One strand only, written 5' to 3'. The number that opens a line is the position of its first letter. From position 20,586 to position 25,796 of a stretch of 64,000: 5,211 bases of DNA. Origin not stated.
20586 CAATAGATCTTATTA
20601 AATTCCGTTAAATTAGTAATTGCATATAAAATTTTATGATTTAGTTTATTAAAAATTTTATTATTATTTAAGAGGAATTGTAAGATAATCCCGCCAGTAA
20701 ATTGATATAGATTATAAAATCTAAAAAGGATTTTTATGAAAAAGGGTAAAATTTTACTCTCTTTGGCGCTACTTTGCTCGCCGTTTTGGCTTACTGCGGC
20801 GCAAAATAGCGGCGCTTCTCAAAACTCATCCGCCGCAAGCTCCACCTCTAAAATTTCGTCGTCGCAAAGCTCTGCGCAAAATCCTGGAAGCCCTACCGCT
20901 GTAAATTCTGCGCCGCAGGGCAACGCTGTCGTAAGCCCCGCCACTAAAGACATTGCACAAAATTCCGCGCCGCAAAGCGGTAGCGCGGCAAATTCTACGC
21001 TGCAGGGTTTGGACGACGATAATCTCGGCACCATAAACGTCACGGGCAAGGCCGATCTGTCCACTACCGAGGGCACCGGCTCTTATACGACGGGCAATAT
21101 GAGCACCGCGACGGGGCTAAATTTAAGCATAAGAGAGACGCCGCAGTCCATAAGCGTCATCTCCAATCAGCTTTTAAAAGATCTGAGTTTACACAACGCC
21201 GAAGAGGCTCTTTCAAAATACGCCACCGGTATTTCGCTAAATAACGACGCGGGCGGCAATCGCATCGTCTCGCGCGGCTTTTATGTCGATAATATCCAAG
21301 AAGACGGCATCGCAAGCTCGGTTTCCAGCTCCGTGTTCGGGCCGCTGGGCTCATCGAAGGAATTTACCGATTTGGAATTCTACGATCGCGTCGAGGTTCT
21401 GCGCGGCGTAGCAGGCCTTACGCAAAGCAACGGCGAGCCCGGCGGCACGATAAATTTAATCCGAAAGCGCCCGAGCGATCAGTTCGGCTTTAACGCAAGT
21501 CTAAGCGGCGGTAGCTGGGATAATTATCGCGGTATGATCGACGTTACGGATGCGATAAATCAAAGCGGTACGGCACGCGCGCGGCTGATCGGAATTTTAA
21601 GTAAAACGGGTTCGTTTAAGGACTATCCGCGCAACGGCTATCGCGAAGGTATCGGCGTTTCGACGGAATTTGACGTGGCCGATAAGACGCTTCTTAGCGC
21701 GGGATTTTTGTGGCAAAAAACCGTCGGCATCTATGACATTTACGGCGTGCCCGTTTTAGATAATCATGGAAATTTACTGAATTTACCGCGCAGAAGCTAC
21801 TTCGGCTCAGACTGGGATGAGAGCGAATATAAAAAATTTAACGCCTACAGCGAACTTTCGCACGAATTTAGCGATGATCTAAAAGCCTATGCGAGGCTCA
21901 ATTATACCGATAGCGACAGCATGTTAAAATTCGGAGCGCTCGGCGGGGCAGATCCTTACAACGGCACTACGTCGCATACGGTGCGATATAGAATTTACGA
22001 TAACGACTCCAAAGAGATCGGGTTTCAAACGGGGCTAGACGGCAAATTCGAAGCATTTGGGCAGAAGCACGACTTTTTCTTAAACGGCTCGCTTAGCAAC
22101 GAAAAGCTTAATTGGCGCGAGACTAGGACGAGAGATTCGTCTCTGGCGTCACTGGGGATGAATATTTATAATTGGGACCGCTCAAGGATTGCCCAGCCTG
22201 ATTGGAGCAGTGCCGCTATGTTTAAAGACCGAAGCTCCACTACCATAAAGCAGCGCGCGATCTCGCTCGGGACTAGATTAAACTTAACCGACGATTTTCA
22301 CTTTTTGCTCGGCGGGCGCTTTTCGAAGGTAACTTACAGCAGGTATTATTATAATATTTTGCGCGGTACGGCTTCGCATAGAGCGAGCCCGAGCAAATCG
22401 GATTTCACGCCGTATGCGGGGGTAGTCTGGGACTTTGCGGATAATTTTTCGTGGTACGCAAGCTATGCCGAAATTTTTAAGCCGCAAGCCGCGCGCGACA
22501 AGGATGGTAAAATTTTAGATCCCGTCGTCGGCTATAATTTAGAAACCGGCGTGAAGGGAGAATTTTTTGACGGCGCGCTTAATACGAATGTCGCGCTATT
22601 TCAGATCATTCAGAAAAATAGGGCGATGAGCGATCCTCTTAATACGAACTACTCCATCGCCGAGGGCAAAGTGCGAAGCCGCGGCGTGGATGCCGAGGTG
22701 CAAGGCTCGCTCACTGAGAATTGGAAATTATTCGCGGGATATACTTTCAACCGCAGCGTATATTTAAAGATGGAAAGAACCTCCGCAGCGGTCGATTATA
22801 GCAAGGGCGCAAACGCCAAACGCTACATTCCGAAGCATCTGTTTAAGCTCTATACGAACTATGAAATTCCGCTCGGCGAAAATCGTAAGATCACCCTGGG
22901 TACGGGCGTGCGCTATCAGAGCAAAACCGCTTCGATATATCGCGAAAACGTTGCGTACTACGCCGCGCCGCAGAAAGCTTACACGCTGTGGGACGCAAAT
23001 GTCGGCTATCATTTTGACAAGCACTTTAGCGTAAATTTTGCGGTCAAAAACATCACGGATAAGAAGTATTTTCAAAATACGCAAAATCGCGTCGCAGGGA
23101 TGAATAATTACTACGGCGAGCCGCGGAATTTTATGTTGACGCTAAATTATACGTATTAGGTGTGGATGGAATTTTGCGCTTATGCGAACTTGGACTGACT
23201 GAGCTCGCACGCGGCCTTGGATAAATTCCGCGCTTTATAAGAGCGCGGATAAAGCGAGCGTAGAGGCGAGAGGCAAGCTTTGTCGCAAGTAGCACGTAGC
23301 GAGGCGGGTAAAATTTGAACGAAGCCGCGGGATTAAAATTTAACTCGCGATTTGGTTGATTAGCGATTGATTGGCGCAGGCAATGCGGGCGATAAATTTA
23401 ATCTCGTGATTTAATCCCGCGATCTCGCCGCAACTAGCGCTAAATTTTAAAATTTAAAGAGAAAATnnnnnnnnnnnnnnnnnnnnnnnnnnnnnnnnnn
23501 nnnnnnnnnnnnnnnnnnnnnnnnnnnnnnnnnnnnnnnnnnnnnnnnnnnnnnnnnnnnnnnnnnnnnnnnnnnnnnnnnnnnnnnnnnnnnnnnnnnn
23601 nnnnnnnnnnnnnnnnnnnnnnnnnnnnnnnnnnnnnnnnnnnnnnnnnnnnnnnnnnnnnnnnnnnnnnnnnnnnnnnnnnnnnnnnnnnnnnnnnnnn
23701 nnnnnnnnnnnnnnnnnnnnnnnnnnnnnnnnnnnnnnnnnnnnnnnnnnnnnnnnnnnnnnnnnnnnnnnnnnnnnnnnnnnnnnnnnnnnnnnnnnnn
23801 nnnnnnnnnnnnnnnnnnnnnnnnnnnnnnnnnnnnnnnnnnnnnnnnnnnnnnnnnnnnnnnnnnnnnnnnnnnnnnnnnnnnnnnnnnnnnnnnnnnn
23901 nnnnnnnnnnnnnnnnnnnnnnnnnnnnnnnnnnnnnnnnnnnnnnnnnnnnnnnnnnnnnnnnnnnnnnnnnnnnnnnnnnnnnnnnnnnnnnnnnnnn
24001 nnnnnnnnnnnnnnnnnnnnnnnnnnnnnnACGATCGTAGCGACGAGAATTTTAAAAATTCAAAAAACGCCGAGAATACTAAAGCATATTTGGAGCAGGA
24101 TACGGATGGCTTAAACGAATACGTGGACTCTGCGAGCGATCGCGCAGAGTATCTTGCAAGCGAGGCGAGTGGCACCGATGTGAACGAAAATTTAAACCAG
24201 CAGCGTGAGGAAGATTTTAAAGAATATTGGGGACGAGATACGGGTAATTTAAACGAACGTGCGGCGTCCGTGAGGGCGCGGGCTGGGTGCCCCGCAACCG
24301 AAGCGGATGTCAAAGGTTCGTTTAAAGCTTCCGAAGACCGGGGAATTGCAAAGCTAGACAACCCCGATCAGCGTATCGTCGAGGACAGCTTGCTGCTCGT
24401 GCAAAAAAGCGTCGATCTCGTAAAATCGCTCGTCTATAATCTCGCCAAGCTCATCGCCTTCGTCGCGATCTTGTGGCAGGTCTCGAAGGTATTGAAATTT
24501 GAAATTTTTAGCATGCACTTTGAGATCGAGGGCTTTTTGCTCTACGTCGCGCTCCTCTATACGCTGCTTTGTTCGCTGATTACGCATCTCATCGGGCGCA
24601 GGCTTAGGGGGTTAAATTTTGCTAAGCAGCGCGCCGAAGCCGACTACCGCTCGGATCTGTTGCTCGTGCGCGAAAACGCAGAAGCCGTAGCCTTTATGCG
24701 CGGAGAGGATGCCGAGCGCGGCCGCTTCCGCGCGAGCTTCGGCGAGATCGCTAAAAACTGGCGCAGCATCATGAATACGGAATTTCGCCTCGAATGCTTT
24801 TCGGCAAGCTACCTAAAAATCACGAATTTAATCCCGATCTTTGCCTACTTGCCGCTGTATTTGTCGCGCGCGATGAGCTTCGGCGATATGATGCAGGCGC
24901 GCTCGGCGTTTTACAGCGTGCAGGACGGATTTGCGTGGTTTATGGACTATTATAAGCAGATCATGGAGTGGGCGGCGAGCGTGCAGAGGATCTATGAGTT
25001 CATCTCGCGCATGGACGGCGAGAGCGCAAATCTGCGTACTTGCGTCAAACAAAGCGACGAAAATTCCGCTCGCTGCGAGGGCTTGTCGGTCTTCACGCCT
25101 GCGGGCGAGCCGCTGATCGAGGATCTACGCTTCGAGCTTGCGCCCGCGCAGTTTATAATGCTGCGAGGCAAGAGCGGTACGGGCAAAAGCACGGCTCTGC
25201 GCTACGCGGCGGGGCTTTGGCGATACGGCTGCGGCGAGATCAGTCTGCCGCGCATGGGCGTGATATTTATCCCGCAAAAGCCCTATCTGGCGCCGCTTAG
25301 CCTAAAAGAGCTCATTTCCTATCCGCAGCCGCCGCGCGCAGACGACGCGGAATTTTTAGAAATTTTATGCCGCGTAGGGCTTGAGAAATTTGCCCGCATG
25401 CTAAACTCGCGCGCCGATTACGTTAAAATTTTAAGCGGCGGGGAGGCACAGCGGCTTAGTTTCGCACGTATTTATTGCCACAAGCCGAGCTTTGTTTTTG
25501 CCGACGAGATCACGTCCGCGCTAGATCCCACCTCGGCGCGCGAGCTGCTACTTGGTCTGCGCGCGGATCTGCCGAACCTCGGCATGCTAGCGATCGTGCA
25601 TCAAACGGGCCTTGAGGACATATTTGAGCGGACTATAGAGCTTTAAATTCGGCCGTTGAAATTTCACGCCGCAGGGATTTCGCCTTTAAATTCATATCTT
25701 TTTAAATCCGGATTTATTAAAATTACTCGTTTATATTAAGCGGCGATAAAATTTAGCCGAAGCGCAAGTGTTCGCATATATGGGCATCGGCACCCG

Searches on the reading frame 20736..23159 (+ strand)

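Call 45: search_protein_families(library=pfam, proteins=[window:20736-23159:+])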
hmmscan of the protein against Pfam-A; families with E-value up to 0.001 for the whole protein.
window:20736-23159:+ (807 aa): 2 families
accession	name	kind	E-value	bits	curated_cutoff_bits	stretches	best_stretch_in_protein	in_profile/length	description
PF00593.30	TonB_dep_Rec_b-barrel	-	2.8e-50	172.9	27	1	334-773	29-436/436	TonB dependent receptor-like, beta-barrel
PF07715.20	Plug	-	1.3e-11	45.4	23.9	1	132-238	2-107/107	TonB-dependent Receptor Plug Domain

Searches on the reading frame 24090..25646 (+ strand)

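Call 45: search_protein_families(library=pfam, proteins=[window:24090-25646:+])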
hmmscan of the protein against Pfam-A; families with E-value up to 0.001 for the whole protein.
window:24090-25646:+ (518 aa): 3 families
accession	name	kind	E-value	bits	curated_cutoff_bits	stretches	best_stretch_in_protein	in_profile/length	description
PF06472.20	ABC_membrane_2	-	9.7e-25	87.9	24.4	1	88-243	112-253/269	ABC transporter transmembrane region 2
PF05992.17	SbmA_BacA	-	6.8e-23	82.1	24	1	87-307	103-313/315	SbmA/BacA-like family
PF00005.33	ABC_tran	-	1.1e-14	55.7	25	1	344-476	2-137/137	ABC transporter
